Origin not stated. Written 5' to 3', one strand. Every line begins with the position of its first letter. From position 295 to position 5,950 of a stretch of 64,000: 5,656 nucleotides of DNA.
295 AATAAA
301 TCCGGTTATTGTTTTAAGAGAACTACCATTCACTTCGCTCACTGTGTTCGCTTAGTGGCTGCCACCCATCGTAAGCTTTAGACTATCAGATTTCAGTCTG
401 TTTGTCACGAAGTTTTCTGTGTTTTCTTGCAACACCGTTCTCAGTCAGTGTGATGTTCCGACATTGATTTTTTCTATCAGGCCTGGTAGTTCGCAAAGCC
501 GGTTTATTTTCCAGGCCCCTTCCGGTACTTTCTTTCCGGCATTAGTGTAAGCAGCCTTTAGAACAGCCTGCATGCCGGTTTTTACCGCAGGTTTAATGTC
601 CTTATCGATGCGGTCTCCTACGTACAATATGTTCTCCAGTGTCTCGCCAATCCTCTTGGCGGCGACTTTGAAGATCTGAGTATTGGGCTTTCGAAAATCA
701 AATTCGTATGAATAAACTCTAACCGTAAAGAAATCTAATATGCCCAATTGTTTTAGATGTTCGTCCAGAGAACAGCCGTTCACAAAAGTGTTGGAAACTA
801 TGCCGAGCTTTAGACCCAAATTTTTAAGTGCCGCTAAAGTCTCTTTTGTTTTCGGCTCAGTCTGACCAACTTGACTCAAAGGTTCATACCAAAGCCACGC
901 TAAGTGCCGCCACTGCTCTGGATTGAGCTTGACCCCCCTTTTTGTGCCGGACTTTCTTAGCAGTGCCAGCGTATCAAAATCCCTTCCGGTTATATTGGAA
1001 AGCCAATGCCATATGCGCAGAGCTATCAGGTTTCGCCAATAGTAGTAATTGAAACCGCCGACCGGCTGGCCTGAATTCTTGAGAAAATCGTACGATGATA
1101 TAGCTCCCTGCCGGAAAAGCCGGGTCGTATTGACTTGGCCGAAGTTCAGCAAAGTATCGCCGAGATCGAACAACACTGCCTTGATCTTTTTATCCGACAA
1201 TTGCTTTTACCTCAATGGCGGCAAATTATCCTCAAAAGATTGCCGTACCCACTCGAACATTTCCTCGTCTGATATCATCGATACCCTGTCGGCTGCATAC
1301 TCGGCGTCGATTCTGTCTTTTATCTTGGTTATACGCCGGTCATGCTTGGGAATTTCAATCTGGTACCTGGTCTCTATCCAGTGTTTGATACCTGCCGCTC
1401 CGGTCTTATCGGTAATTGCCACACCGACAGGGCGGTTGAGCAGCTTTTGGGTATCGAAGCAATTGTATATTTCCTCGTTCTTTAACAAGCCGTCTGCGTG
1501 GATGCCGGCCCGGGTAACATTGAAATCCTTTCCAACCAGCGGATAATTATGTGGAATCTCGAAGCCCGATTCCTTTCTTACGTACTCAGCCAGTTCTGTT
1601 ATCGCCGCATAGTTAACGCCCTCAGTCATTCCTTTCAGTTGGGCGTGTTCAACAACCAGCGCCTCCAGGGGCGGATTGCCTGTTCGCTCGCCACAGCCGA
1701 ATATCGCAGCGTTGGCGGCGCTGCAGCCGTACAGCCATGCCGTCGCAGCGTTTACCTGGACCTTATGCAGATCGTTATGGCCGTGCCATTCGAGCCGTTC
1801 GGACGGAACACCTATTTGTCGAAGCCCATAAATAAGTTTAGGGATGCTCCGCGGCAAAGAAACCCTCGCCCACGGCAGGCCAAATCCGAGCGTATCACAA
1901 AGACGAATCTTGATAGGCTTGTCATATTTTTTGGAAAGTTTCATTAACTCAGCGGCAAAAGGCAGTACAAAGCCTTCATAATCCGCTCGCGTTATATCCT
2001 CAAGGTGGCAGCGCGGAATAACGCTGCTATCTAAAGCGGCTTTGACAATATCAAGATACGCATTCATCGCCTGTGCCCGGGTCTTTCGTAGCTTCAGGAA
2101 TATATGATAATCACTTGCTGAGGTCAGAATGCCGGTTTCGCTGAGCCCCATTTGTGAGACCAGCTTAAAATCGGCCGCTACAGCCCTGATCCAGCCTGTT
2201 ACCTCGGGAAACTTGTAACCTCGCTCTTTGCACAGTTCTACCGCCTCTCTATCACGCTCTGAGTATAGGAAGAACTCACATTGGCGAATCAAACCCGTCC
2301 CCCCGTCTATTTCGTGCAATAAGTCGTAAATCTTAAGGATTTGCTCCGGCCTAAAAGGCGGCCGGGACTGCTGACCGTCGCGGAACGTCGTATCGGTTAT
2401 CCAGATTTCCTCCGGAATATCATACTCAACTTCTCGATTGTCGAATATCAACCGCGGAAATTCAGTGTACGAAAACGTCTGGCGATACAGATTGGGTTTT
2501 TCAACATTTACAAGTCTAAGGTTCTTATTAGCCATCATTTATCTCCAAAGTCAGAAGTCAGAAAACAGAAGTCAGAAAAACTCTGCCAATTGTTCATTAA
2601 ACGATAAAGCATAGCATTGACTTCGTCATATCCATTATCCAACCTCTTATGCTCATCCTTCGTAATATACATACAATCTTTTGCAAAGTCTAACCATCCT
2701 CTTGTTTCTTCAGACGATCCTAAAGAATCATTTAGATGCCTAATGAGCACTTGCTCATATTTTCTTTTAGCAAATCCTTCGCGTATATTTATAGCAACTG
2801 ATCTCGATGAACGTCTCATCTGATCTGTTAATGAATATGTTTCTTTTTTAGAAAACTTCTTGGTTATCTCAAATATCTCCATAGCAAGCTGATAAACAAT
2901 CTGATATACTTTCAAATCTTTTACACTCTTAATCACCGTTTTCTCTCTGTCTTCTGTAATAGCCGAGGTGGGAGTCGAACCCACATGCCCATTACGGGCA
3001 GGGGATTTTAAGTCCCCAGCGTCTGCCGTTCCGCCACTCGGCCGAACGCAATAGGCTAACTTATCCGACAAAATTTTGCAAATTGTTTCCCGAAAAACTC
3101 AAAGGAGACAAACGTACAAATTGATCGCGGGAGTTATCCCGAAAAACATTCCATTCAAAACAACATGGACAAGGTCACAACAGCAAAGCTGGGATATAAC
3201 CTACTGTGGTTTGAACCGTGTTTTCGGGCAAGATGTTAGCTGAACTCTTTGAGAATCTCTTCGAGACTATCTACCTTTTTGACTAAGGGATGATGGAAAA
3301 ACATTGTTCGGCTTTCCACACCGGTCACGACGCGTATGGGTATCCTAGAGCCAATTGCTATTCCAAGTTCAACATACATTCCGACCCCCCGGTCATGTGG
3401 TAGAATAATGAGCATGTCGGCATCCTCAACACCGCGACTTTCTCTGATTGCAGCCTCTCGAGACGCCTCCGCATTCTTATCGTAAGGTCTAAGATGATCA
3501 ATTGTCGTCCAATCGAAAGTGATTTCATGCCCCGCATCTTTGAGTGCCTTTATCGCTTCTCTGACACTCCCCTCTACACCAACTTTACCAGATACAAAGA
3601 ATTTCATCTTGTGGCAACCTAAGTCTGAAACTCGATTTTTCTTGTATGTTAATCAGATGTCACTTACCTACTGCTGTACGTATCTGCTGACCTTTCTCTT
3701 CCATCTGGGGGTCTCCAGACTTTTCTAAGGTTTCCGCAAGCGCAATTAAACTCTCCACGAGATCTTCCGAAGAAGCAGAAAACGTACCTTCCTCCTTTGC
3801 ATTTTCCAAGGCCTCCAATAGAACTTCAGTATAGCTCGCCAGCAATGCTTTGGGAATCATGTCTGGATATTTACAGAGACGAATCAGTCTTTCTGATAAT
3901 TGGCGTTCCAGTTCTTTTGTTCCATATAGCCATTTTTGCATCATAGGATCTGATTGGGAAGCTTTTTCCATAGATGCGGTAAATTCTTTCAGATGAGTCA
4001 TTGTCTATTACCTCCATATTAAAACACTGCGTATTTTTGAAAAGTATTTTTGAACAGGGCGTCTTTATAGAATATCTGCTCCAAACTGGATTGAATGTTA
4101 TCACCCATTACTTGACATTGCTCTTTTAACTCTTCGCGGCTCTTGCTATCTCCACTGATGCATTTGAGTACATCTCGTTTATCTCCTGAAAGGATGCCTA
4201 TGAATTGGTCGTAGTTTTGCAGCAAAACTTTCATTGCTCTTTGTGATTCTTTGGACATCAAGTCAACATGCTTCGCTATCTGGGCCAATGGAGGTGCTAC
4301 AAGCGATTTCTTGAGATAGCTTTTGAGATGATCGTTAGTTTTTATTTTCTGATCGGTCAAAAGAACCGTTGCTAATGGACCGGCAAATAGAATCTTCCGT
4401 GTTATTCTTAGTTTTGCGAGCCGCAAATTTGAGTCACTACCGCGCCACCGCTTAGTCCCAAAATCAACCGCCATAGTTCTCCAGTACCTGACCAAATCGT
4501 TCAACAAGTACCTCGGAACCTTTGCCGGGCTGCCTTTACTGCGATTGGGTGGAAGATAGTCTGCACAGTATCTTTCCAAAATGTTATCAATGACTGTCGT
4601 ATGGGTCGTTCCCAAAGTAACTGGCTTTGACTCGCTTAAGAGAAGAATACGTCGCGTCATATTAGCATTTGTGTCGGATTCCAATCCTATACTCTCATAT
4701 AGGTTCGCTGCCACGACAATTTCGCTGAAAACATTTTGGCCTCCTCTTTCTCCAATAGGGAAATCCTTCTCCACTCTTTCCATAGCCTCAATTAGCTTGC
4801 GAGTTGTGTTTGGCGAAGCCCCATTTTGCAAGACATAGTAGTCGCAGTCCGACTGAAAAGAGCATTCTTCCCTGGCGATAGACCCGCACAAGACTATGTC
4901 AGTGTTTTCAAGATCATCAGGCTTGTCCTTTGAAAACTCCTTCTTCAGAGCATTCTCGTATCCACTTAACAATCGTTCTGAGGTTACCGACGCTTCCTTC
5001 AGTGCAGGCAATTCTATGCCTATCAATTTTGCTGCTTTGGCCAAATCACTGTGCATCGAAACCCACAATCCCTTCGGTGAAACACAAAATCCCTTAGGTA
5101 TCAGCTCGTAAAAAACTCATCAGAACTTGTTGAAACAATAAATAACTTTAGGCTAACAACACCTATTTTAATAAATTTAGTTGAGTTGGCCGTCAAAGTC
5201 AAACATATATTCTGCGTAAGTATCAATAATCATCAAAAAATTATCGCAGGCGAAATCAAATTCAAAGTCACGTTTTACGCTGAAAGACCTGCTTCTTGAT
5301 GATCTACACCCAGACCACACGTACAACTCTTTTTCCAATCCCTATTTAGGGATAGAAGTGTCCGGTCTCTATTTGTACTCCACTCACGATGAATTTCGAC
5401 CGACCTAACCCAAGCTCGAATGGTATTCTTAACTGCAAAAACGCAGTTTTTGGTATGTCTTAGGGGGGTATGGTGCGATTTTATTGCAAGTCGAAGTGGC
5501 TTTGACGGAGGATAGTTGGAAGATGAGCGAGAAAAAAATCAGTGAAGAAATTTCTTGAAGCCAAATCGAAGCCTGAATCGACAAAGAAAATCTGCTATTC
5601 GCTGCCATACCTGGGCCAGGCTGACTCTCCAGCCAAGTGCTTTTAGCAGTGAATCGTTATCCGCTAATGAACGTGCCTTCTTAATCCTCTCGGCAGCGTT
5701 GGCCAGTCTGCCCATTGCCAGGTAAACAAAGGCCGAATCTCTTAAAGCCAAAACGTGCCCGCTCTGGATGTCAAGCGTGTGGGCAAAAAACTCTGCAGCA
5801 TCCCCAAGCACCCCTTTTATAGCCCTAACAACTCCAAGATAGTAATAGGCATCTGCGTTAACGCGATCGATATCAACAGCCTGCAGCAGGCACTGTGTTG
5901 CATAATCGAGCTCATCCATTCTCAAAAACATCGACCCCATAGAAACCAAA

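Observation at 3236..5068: Low-GC three-gene cassette next to tRNA-Leu: nucleotidyltransferase, small helical protein and NDT-like protein (candidate conflict system)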

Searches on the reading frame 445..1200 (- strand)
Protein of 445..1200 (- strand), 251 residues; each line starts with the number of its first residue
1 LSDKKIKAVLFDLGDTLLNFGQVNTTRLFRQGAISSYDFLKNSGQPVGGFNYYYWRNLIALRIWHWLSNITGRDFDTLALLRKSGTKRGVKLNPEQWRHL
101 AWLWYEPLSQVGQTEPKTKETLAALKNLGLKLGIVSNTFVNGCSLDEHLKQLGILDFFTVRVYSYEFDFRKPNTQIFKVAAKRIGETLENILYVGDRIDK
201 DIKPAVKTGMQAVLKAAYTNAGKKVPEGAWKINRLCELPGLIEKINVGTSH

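Call 18: search_protein_families(library=pfam, proteins=[window:445-1200:-], max_evalue=0.1)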
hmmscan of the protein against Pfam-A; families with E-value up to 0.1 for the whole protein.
window:445-1200:- (251 aa): 5 families
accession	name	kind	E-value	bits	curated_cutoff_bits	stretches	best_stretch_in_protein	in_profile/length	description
PF00702.32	Hydrolase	-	8.4e-19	69.1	26.4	1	6-205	1-187/191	haloacid dehalogenase-like hydrolase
PF13419.12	HAD_2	-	9.4e-17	62.1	23.8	1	114-213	80-176/178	Haloacid dehalogenase-like hydrolase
PF13242.12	Hydrolase_like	-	2e-09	37.7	22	1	170-214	3-47/75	HAD-hyrolase-like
PF08645.17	PNK3P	-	0.035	14.3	22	0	166-204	90-133/161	Polynucleotide kinase 3 phosphatase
PF09269.16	DUF1967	-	0.098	13.2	27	0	143-169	44-70/70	Domain of unknown function (DUF1967)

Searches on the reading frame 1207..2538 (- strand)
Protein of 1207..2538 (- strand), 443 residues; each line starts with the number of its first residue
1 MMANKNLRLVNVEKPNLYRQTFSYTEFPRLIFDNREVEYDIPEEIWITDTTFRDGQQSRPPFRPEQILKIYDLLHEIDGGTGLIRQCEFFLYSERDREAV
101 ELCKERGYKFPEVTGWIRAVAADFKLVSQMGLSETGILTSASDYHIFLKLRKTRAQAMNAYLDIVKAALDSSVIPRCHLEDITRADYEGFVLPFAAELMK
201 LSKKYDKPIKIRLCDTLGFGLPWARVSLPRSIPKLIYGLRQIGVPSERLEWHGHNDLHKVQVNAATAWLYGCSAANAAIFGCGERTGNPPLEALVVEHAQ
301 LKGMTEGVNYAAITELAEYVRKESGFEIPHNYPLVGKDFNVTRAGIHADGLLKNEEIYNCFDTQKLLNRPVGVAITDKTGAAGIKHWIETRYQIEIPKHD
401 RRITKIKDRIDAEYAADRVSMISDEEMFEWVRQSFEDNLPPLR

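Call 18: search_protein_families(library=pfam, proteins=[window:1207-2538:-], max_evalue=0.1)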
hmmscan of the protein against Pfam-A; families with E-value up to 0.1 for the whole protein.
window:1207-2538:- (443 aa): 3 families
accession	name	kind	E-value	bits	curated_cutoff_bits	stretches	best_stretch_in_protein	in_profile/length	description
PF00682.25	HMGL-like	-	9.4e-26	91.2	29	1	46-320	3-260/260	HMGL-like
PF22617.1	HCS_D2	-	0.0045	17.8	27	1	342-407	9-75/82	Homocitrate synthase post-HMGL domain-like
PF07357.16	DRAT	-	0.049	13.3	25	1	379-424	96-141/256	Dinitrogenase reductase ADP-ribosyltransferase (DRAT)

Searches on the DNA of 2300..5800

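Call 93: search_rna_families(source=window, start=2300, end=5800, threshold=evalue, max_evalue=1)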
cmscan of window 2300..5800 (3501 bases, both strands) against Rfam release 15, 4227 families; matches with E-value up to 1: 3.
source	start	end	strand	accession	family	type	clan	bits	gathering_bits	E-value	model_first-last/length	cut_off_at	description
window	2960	3043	-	RF00005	tRNA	Gene; tRNA;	CL00001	52.9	29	8.8e-10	1-71/71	no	tRNA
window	5133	5186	-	RF01685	6S-Flavo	Gene; sRNA;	-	27.1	85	0.58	1-108/108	no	6S-Flavo RNA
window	2965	3023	+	RF04354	Plastid-ycf2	Cis-reg;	-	22.2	65.7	0.27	1-75/75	no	Plastid-ycf2 5UTR RNA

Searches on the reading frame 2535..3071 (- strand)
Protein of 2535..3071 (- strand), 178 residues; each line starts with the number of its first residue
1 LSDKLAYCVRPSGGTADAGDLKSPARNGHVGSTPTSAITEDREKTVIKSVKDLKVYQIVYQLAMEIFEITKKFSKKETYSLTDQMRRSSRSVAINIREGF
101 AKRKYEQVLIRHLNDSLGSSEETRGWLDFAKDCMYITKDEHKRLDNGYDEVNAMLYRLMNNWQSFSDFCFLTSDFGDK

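Call 4: search_protein_families(library=pfam, proteins=[window:2535-3071:-], max_evalue=1)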
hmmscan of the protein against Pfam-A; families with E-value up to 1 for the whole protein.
window:2535-3071:- (178 aa): 3 families
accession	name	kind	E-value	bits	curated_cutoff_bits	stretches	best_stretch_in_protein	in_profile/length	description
PF05635.17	23S_rRNA_IVP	-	9.8e-32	109.8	33.8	1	51-156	1-105/106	23S rRNA-intervening sequence protein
PF22296.2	bAvd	-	7.3e-05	23.7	40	1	58-160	6-105/107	bAvd-like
PF09875.14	DUF2102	-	0.12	12.6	25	1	67-117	54-102/103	Uncharacterized protein conserved in archaea (DUF2102)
